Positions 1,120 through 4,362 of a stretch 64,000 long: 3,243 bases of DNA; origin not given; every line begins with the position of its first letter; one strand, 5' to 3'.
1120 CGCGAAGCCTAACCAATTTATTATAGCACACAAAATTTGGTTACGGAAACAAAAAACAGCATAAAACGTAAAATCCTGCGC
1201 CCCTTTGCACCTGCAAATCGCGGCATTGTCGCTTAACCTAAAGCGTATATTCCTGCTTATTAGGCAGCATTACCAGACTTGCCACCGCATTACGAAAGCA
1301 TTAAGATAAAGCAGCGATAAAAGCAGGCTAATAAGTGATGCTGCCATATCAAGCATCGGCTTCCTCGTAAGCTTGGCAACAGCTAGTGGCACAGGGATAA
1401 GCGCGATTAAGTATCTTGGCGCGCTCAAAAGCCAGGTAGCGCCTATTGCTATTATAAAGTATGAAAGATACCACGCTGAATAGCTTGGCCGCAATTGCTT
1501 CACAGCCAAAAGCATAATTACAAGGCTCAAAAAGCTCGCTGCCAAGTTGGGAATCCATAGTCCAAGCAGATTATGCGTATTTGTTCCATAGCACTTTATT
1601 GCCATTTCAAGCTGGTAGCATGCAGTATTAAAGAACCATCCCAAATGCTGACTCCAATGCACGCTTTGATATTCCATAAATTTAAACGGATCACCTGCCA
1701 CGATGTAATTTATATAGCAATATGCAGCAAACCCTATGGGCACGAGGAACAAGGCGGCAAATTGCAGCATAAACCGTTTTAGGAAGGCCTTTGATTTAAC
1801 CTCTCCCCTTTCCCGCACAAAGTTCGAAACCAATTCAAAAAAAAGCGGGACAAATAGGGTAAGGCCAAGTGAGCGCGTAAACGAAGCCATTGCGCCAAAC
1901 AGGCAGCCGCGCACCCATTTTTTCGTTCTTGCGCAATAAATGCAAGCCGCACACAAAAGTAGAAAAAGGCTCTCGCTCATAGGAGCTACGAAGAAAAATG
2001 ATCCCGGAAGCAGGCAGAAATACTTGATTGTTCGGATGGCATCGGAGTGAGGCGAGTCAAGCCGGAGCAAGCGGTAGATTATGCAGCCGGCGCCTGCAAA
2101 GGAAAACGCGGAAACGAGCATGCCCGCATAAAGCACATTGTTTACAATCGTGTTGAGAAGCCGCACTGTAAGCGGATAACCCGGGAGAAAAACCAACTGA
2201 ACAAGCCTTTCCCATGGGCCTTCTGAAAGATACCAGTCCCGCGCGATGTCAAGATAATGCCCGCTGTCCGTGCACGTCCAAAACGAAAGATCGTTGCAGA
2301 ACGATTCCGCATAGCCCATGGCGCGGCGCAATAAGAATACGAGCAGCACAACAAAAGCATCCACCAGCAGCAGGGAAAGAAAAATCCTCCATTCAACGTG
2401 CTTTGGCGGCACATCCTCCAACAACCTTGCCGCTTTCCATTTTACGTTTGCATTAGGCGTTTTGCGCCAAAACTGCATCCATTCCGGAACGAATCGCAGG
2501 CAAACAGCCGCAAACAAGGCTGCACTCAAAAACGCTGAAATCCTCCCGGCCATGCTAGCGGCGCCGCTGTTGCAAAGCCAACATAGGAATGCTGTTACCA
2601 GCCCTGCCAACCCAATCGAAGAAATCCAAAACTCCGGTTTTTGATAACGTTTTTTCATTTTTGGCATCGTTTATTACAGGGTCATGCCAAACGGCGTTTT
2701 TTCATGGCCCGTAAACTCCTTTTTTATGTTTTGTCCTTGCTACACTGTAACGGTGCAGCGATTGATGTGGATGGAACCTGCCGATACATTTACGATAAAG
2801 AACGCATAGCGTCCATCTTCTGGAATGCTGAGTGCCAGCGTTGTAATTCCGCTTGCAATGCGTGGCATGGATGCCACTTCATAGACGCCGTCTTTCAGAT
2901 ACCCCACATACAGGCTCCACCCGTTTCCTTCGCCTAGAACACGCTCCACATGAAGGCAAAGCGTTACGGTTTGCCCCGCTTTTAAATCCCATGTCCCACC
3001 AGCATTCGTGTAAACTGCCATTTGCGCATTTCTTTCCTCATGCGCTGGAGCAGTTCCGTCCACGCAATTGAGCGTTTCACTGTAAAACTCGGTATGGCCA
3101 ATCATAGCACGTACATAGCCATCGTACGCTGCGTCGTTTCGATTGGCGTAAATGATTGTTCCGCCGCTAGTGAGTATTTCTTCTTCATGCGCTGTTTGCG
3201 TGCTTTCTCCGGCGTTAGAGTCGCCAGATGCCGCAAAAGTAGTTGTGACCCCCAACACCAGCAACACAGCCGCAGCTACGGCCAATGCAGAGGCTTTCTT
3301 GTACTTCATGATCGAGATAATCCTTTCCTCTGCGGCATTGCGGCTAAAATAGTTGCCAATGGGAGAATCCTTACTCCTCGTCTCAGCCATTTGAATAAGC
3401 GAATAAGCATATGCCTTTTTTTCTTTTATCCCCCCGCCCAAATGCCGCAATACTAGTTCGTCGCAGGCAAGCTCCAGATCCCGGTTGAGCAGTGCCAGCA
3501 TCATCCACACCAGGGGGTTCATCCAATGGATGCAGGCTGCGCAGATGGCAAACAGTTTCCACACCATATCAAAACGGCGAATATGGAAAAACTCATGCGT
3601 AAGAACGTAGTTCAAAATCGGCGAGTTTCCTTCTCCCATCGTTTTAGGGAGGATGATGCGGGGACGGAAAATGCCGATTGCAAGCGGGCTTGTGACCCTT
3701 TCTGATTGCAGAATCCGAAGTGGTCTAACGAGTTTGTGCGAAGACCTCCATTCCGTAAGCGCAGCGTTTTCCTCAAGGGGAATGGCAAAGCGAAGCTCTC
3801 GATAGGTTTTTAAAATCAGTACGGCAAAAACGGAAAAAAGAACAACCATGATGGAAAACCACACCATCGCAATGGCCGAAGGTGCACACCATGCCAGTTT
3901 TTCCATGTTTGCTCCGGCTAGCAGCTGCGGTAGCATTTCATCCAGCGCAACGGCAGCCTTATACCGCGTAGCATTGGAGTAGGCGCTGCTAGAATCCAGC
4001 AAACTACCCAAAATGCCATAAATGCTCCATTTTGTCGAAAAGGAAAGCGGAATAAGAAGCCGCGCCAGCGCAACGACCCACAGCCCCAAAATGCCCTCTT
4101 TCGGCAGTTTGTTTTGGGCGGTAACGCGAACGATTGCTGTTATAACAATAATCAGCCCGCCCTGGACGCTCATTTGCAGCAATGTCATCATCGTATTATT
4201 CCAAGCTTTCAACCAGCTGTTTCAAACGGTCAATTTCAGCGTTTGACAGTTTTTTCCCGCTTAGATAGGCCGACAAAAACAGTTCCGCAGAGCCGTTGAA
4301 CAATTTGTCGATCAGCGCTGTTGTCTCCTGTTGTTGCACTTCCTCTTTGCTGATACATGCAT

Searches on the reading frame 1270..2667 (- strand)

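Call 32: search_protein_families(library=ncbifam, max_evalue=0.00001, proteins=[window:1270-2667:-])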
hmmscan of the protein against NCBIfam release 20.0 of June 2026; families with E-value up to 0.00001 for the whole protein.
window:1270-2667:- (465 aa): 1 family
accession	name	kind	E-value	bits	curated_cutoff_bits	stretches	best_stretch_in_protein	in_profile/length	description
NF046093.1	AZOBR_p60025_fam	subfamily_domain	2.3e-07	30.3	150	1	162-287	95-214/232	AZOBR_p60025 family cell surface glycopolymer formation protein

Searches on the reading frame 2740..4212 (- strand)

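Call 32: search_protein_families(library=ncbifam, max_evalue=0.00001, proteins=[window:2740-4212:-])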
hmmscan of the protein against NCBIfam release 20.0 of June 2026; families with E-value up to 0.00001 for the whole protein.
window:2740-4212:- (490 aa): 3 families
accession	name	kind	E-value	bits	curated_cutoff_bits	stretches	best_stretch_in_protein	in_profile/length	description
NF000326.1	blaR1_generic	equivalog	1.1e-27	96.7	400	1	22-323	12-321/585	BlaR1 family beta-lactam sensor/signal transducer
NF033109.1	sensor_MecR1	exception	7.5e-09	34.6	1200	1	165-276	162-272/585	beta-lactam sensor/signal transducer MecR1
NF033108.1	sensor_BlaR1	exception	4.2e-06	25.5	1200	1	101-274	92-267/585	beta-lactam sensor/signal transducer BlaR1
